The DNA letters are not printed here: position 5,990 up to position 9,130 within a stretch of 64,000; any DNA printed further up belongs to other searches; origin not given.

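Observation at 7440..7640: Rad50-like ATPase has two transmembrane helices in place of the zinc hook at the coiled-coil apex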

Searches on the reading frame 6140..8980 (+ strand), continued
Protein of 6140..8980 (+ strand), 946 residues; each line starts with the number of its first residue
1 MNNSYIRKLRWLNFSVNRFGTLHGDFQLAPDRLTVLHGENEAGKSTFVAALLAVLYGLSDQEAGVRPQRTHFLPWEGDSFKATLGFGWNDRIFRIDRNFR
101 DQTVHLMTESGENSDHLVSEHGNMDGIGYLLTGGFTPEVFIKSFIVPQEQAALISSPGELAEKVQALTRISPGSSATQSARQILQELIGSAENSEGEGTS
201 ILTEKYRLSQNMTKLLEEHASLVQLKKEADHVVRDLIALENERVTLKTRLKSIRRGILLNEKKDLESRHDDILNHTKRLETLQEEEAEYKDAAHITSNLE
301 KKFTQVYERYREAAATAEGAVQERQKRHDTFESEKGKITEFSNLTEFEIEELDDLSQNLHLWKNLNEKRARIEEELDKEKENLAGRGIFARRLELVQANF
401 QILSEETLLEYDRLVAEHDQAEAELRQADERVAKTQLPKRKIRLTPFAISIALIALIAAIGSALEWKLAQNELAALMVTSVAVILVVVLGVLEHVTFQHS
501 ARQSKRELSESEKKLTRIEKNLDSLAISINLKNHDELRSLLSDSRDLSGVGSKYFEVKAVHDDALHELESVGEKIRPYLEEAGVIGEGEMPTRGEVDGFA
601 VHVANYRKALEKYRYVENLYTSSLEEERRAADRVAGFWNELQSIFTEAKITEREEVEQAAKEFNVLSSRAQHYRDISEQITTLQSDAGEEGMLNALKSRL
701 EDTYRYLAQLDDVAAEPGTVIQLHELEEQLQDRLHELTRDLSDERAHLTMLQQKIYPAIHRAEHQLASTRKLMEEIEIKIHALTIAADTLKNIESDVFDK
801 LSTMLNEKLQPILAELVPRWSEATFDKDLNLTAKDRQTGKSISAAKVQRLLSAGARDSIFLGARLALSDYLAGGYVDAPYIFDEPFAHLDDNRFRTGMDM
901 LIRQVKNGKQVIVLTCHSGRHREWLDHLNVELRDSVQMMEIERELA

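Call 33: find_homologous_proteins(query=A3, max_evalue=1e-10)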
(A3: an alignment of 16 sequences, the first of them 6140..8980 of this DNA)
Query A3 (16 sequences) (946 aa, profile of the alignment): 245 proteins with E <= 1e-10 among 8000 candidates; the best 120 are listed.
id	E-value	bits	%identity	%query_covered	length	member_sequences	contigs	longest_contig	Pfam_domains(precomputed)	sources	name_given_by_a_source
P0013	7.1e-232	791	26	13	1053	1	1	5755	PF13514.13,PF13476.13,PF02463.26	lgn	-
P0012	1.8e-230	786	22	43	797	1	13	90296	PF13514.13,PF13175.13,PF13476.13,PF13555.13,PF02463.26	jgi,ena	-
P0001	5.2e-225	768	100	100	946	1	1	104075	PF13514.13,PF13476.13,PF02463.26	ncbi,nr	ncbi:SMC family ATPase [bacterium]|nr:SMC family ATPase [bacterium]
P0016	7.3e-208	711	30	19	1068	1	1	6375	PF13514.13,PF13175.13,PF13476.13,PF02463.26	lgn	-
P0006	3.5e-194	666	30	16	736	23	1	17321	PF13514.13,PF13476.13,PF02463.26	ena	-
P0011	2.2e-191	657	23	15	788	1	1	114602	PF13514.13,PF13476.13,PF02463.26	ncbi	-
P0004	2.0e-189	650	29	26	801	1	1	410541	PF13514.13,PF13476.13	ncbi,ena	-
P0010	1.5e-173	598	28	18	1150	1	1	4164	PF13514.13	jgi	-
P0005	3.2e-170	587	30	17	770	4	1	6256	PF13514.13,PF13476.13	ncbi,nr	ncbi:MAG TPA: AAA family ATPase [Gaiellales bacterium]|nr:AAA family ATPase [Gaiellales bacterium]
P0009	1.8e-160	554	32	11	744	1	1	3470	PF13514.13,PF13476.13,PF13555.13,PF02463.26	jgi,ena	-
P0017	2.3e-108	382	27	18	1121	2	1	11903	PF13514.13,PF13476.13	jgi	jgi:hypothetical protein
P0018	3.7e-103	365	21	47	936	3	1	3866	PF13514.13,PF13476.13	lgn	-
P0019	4.6e-103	364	34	7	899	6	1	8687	PF13514.13,PF13476.13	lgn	-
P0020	3.4e-96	342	25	50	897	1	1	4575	PF13514.13,PF13476.13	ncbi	-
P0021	2.5e-95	339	30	8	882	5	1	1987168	PF13514.13,PF13476.13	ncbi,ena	-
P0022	2.2e-94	336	33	7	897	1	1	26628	PF13514.13,PF13476.13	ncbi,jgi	jgi:uncharacterized protein YhaN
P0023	3.8e-94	335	32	8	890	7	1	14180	PF13514.13,PF13476.13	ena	-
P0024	1.5e-93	333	34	7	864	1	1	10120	PF13514.13,PF13476.13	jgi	jgi:uncharacterized protein YhaN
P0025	2.5e-89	319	31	10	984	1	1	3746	PF13514.13,PF13476.13,PF02463.26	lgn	-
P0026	4.1e-89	318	32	7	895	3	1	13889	PF13514.13,PF13476.13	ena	-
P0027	4.5e-88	315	32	7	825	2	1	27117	PF13514.13,PF13476.13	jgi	jgi:uncharacterized protein YhaN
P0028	2.0e-87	313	34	7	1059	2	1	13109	PF13514.13,PF13175.13,PF13476.13,PF02463.26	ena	-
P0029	2.2e-86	309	35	8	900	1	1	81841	PF13514.13,PF02463.26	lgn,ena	-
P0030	6.4e-86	308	32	7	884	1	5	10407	PF13514.13,PF13476.13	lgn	-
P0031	9.4e-85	304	33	9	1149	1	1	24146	PF13514.13,PF13175.13,PF13476.13,PF02463.26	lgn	-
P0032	1.9e-84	303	23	32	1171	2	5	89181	PF13514.13,PF13476.13,PF02463.26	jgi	jgi:uncharacterized protein YhaN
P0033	2.5e-84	302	54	3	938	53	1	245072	PF13514.13,PF13476.13,PF02463.26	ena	-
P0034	3.2e-84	302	34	7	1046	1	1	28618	PF13514.13,PF13175.13,PF13476.13,PF02463.26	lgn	-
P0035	1.0e-82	297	46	5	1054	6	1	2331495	PF13514.13,PF13175.13,PF13476.13,PF02463.26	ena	-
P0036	1.7e-82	296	42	5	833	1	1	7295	PF13514.13,PF13476.13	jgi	jgi:uncharacterized protein YhaN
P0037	2.5e-82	296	34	7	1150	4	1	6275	PF13514.13,PF13175.13,PF13476.13,PF02463.26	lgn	-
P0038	6.8e-82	294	30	14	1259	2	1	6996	PF13514.13,PF13476.13,PF02463.26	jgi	-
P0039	1.8e-80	290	31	7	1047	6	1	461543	PF13514.13,PF13175.13,PF13476.13,PF02463.26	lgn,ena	-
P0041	5.0e-79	285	24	33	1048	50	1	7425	PF13514.13,PF13476.13,PF02463.26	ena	-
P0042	1.4e-78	283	33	8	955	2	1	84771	PF13514.13,PF02463.26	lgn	-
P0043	3.6e-78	282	43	5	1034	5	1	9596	PF13514.13,PF13476.13,PF02463.26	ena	-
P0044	4.8e-77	278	24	28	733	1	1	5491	PF13514.13,PF04310.19,PF13175.13,PF13476.13,PF02463.26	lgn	-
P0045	1.3e-76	277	37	6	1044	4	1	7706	PF13514.13,PF13476.13,PF02463.26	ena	-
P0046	5.7e-76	275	31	13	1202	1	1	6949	PF13514.13,PF13476.13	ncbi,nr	ncbi:MAG: AAA family ATPase [Candidatus Eisenbacteria bacterium]|nr:AAA family ATPase [Candidatus Ei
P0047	1.3e-75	274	40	6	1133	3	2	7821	PF13514.13,PF13476.13,PF02463.26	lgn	-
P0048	5.5e-75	271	40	5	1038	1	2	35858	PF13514.13,PF13175.13,PF13476.13,PF02463.26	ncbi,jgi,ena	jgi:uncharacterized protein YhaN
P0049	1.1e-74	271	25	19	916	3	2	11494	PF13514.13,PF13476.13,PF02463.26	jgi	-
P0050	1.5e-74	270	32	7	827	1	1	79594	PF13514.13,PF13476.13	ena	-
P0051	2.4e-74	269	33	7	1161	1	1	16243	PF13514.13,PF13476.13,PF02463.26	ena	-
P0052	2.6e-74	269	30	15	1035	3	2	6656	PF13514.13,PF13476.13,PF02463.26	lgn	-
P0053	3.0e-74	269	38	8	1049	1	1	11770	PF13514.13,PF13175.13,PF13476.13,PF02463.26,PF13304.13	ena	-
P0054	8.1e-74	268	29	10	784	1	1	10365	PF13514.13,PF13476.13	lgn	-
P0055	4.3e-73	265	43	5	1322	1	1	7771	PF13514.13,PF13476.13,PF02463.26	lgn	-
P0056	2.1e-72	263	39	5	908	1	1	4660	PF13514.13,PF13476.13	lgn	-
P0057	2.4e-72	263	30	10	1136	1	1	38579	PF13514.13,PF02463.26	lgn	-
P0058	5.1e-72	262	24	14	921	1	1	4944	PF13514.13,PF13476.13,PF02463.26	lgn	-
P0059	7.0e-71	258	37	6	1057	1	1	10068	PF13514.13,PF13175.13,PF13476.13,PF02463.26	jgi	-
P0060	4.4e-70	255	32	9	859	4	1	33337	PF13514.13,PF13476.13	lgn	-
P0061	5.6e-70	255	29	15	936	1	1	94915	PF13514.13,PF13476.13,PF02463.26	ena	-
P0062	6.5e-70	255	27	15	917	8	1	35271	PF13514.13,PF13476.13,PF02463.26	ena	-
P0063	3.4e-69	252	32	8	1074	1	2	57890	PF13514.13,PF13476.13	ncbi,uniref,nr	ncbi:AAA family ATPase [Pyxidicoccus fallax]|uniref:AAA family ATPase n=1 Tax=Pyxidicoccus fallax Ta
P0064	7.1e-68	248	32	8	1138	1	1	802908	PF13514.13,PF13476.13,PF02463.26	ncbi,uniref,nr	ncbi:AAA family ATPase [Pyxidicoccus trucidator]|uniref:AAA family ATPase n=1 Tax=Pyxidicoccus truci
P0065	2.6e-67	246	43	6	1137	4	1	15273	PF13514.13,PF13476.13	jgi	-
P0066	3.1e-67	246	37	6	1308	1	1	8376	PF13514.13,PF13476.13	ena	-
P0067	3.5e-67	246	43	6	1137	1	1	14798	PF13514.13,PF13476.13,PF02463.26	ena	-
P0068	1.4e-65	240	33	5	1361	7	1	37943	PF13514.13,PF13476.13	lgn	-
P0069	1.5e-65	240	32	6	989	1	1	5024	PF13514.13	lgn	-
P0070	1.7e-65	240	35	8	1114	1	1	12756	PF13514.13,PF13175.13,PF13476.13,PF02463.26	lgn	-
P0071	4.9e-65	239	25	15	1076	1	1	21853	PF13514.13,PF13175.13,PF13476.13,PF02463.26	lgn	-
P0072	9.7e-64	234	42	5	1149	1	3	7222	PF13514.13,PF13476.13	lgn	-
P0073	2.5e-63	233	27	11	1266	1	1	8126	PF13514.13,PF02463.26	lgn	-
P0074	1.4e-62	230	27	17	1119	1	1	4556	PF13514.13,PF13476.13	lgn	-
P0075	1.5e-62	230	45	5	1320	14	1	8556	PF13514.13,PF13175.13,PF13476.13,PF02463.26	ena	-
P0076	1.7e-62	230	45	5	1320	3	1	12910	PF13514.13,PF13175.13,PF13476.13,PF02463.26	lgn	-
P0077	2.8e-62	229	25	17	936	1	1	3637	PF13514.13,PF13476.13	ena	-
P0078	3.5e-62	229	31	7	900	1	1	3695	PF13514.13,PF02463.26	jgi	jgi:uncharacterized protein YhaN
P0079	3.7e-62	229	31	8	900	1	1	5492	PF13514.13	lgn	-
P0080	1.3e-61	227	45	5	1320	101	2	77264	PF13514.13,PF13175.13,PF13476.13,PF02463.26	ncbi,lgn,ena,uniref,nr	ncbi:AAA family ATPase [uncultured Desulfovibrio sp.]|uniref:AAA family ATPase n=1 Tax=uncultured De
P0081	1.7e-61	227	29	8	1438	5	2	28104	PF13514.13,PF13476.13,PF02463.26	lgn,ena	-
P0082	9.9e-61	224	31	16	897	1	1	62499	PF13514.13,PF13476.13,PF02463.26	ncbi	-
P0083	7.5e-59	218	35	7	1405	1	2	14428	PF13514.13,PF13476.13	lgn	-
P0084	1.9e-58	217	45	5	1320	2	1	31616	PF13514.13,PF13175.13,PF13476.13,PF02463.26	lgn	-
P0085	3.7e-58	216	34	7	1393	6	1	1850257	PF13514.13,PF13476.13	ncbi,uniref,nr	ncbi:AAA family ATPase [Nitratidesulfovibrio sp. SRB-5]|uniref:AAA family ATPase n=1 Tax=Nitratidesu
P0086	5.7e-57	212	35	7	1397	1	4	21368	PF13514.13,PF13476.13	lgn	-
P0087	1.2e-56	211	35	7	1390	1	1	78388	PF13514.13,PF13476.13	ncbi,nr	ncbi:hypothetical protein DA2_2709 [Desulfovibrio sp. A2]|nr:hypothetical protein DA2_2709 [Desulfov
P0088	1.6e-56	210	32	8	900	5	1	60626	PF13514.13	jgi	jgi:uncharacterized protein YhaN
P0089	3.1e-56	209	31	8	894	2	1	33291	PF13514.13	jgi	-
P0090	5.9e-56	209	34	7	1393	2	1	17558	PF13514.13,PF13476.13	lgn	-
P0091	1.3e-55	207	46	5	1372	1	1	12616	PF13514.13,PF13476.13,PF02463.26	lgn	-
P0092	2.2e-55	207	24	14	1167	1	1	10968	PF13514.13,PF13175.13,PF13476.13,PF02463.26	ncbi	-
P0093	2.4e-54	203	33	7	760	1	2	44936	PF13514.13,PF13175.13,PF13476.13,PF02463.26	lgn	-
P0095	4.1e-53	199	31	10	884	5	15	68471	PF13514.13,PF13476.13,PF02463.26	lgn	-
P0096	5.7e-53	199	29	10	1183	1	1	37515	PF13514.13,PF13476.13,PF02463.26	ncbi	-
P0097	7.4e-53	198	28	19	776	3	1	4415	PF13514.13,PF13476.13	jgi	jgi:uncharacterized protein YhaN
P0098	1.2e-52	198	54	3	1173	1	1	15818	PF13514.13,PF13476.13,PF02463.26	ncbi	-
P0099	2.2e-52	197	25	18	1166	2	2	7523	PF13514.13,PF02463.26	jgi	jgi:uncharacterized protein YhaN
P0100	2.8e-52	196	28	10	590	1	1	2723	PF13514.13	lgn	-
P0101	8.4e-52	195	31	7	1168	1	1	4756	PF13514.13,PF02463.26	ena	-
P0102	3.3e-51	193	35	7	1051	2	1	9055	PF13514.13,PF13476.13,PF02463.26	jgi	jgi:uncharacterized protein YhaN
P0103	2.4e-49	187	25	20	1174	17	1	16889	PF13514.13,PF02463.26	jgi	-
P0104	8.5e-49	185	25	27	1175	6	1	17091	PF13514.13,PF13175.13,PF13476.13,PF02463.26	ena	-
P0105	1.2e-48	184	34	7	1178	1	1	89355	PF13514.13,PF13476.13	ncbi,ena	-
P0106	1.3e-48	184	22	29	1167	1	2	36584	PF13514.13,PF13175.13,PF13476.13,PF02463.26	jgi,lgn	jgi:uncharacterized protein YhaN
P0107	2.8e-48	183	44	3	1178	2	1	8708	PF13514.13,PF13476.13,PF02463.26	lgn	-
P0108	3.9e-48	183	32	7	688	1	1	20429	PF13514.13,PF13175.13,PF13476.13,PF13555.13,PF02463.26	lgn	-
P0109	4.6e-48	182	24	26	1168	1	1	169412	PF13514.13,PF13175.13,PF13476.13,PF02463.26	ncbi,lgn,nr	ncbi:MAG: AAA family ATPase [Desulfobulbaceae bacterium]|nr:AAA family ATPase [Desulfobulbaceae bact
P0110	6.6e-48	182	33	7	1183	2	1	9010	PF13514.13,PF13476.13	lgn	-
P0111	6.6e-48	182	36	7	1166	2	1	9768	PF13514.13,PF13476.13,PF02463.26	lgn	-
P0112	8.0e-48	182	48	3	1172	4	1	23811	PF13514.13,PF13175.13,PF13476.13,PF02463.26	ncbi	-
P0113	8.4e-48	182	35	6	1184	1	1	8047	PF13514.13,PF13476.13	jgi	jgi:uncharacterized protein YhaN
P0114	2.4e-47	180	45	4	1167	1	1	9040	PF13514.13,PF13476.13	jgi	jgi:uncharacterized protein YhaN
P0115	3.1e-47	180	30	8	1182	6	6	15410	PF13514.13,PF13476.13,PF02463.26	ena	-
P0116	5.6e-47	179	51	5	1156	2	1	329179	PF13514.13,PF13476.13,PF02463.26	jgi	jgi:uncharacterized protein YhaN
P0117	1.1e-46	178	26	16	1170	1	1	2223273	PF13514.13,PF13175.13,PF13476.13,PF13555.13,PF02463.26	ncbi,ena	-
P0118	2.8e-46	177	48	3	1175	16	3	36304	PF13514.13,PF13175.13,PF13476.13,PF13555.13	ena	-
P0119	3.4e-46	176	41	4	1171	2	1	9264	PF13514.13,PF13476.13,PF02463.26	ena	-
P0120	4.1e-46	176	23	31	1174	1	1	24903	PF13514.13,PF02463.26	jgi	jgi:uncharacterized protein YhaN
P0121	5.0e-46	176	34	7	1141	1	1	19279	PF13514.13,PF13476.13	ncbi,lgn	-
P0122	1.3e-45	174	28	16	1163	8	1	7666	PF13514.13,PF13476.13,PF02463.26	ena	-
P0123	1.3e-45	174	28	7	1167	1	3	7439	PF13514.13,PF13476.13,PF02463.26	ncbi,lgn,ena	-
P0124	1.9e-45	174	30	7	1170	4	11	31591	PF13514.13,PF13175.13,PF13476.13,PF02463.26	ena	-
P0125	3.5e-45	173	33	7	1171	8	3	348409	PF13514.13,PF13476.13,PF02463.26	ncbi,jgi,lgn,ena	-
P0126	4.7e-45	172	31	7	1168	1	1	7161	PF13514.13,PF13476.13,PF02463.26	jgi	-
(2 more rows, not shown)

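Call 35: search_protein_representatives(protein=window:6140-8980:+)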
Query: 946 residues. Proteins with E-value up to 0.001 (for the whole library): 4175; up to 1e-10: 1209; up to 1e-30: 49. The best 150 are listed.
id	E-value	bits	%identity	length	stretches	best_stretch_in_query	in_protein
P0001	0.0e+00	2058.3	100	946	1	1-946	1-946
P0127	3.3e-192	657.4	38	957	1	3-939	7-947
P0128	6.6e-170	583.6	34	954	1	1-943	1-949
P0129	7.3e-167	573.6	34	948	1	6-942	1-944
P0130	1.7e-166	572.4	33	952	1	1-942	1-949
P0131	2.4e-146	505.7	32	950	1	5-939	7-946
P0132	6.9e-137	474.4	33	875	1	73-941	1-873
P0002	7.8e-128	444.5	29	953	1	1-942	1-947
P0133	2.8e-57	211.1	27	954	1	14-941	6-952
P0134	2.7e-56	207.8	42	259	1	700-940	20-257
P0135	1.6e-55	205.2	26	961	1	15-941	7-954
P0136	3.7e-55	204.0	25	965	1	16-940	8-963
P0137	1.5e-49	185.5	27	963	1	13-927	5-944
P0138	1.1e-46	176.0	27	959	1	13-936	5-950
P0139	1.3e-46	175.7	26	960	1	14-927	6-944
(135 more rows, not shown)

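Call 38: find_encoding_contigs(protein=P0127, flank=8000, max_places=3)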
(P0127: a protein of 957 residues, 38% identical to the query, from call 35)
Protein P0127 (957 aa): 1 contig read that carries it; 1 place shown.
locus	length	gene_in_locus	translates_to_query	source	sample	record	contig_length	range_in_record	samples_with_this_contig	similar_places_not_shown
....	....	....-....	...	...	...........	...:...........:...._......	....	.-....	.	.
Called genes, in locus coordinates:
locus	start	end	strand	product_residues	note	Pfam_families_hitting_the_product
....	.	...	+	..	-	?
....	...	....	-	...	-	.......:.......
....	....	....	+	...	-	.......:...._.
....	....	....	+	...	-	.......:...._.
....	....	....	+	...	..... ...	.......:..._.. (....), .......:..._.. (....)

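Call 39: find_encoding_contigs(protein=P0128, flank=8000, max_places=2)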
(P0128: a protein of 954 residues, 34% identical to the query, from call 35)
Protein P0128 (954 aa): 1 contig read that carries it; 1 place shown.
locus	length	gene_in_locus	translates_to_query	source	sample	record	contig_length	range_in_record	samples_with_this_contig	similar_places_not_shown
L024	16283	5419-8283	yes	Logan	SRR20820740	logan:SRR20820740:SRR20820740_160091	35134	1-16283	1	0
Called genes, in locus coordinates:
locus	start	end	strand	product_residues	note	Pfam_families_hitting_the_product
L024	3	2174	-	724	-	?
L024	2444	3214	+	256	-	-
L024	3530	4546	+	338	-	PF01145:Band_7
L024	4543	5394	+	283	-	PF01145:Band_7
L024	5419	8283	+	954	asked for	PF13476:AAA_23, PF13514:AAA_27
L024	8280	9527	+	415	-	PF00149:Metallophos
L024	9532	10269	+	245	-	PF04367:DUF502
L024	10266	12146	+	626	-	-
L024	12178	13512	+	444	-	PF07244:POTRA, PF01103:Omp85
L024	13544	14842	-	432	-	PF13624:SurA_N_3 (weak), PF09312:SurA_N, PF13145:Rotamase_2, PF13616:Rotamase_3, PF00639:Rotamase, PF13616:Rotamase_3, PF00639:Rotamase, PF13145:Rotamase_2 (weak)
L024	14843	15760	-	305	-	-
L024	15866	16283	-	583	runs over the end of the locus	PF13145:Rotamase_2, PF13616:Rotamase_3, PF00639:Rotamase, PF13145:Rotamase_2, PF00639:Rotamase (weak)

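Call 40: find_encoding_contigs(protein=P0129, flank=8000, max_places=2)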
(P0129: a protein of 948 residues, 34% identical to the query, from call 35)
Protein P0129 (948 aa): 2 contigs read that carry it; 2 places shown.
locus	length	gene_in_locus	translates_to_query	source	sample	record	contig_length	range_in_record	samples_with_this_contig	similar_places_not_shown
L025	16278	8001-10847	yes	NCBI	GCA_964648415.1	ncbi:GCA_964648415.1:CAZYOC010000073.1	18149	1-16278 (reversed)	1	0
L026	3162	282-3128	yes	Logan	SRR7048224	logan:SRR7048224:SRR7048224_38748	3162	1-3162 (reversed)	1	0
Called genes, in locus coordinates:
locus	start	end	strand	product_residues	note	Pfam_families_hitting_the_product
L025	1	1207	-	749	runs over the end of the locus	PF02225:PA (weak), PF04389:Peptidase_M28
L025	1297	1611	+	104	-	-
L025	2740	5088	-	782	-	PF00246:Peptidase_M14, PF13620:CarboxypepD_reg (faint), PF18962:Por_Secre_tail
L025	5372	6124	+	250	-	-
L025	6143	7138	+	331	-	PF01145:Band_7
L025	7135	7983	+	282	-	PF01145:Band_7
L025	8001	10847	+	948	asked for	PF13476:AAA_23, PF13514:AAA_27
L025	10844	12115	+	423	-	PF00149:Metallophos, PF12850:Metallophos_2 (weak)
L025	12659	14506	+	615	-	-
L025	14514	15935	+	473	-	PF07244:POTRA, PF01103:Omp85 (faint)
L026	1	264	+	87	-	?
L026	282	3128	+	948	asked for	PF13476:AAA_23, PF13514:AAA_27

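Call 41: find_encoding_contigs(protein=P0130, flank=8000, max_places=2)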
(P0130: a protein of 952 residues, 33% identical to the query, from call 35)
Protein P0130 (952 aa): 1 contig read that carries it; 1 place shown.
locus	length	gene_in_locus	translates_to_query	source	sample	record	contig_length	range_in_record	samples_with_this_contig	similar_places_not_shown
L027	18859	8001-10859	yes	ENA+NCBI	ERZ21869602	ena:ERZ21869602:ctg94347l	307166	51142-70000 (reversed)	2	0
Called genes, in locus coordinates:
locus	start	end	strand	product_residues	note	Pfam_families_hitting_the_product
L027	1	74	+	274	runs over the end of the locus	PF02579:Nitro_FeMo-Co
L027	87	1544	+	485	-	PF12838:Fer4_7 (weak), PF13183:Fer4_8, PF02754:CCG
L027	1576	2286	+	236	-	PF02665:Nitrate_red_gam (faint)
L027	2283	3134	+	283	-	PF00037:Fer4 (faint), PF12797:Fer4_2 (faint), PF12837:Fer4_6 (faint), PF13237:Fer4_10 (faint), PF13247:Fer4_11, PF12838:Fer4_7 (weak), PF13187:Fer4_9 (weak)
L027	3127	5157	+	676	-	PF03916:NrfD, PF02085:Cytochrom_CIII (faint), PF14522:Cytochrome_C7 (faint), PF14537:Cytochrom_c3_2 (faint)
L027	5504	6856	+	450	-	PF03783:CsgG, PF13036:LpoB (weak), PF11684:DUF3280 (weak), PF03781:FGE-sulfatase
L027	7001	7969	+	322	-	-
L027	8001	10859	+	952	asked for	PF13476:AAA_23, PF13514:AAA_27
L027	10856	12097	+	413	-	PF00149:Metallophos, PF12850:Metallophos_2 (faint)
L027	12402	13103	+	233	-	PF04367:DUF502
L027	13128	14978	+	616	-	-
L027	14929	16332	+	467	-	PF07244:POTRA, PF01103:Omp85 (weak)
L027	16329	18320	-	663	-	PF16177:ACAS_N, PF00501:AMP-binding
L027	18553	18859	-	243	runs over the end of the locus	PF01479:S4, PF00849:PseudoU_synth_2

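Call 42: find_encoding_contigs(protein=P0131, flank=8000, max_places=2)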
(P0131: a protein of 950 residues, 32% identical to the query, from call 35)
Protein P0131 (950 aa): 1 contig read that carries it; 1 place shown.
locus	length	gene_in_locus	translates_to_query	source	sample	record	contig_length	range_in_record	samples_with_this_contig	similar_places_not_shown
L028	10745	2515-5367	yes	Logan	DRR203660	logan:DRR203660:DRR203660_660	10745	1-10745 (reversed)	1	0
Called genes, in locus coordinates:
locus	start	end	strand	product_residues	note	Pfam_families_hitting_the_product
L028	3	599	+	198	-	?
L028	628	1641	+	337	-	PF01145:Band_7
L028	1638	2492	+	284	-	PF01145:Band_7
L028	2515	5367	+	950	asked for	PF13514:AAA_27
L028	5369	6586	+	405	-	PF00149:Metallophos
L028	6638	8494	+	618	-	-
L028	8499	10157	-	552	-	PF00939:Na_sulph_symp, PF03600:CitMHS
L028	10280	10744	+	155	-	?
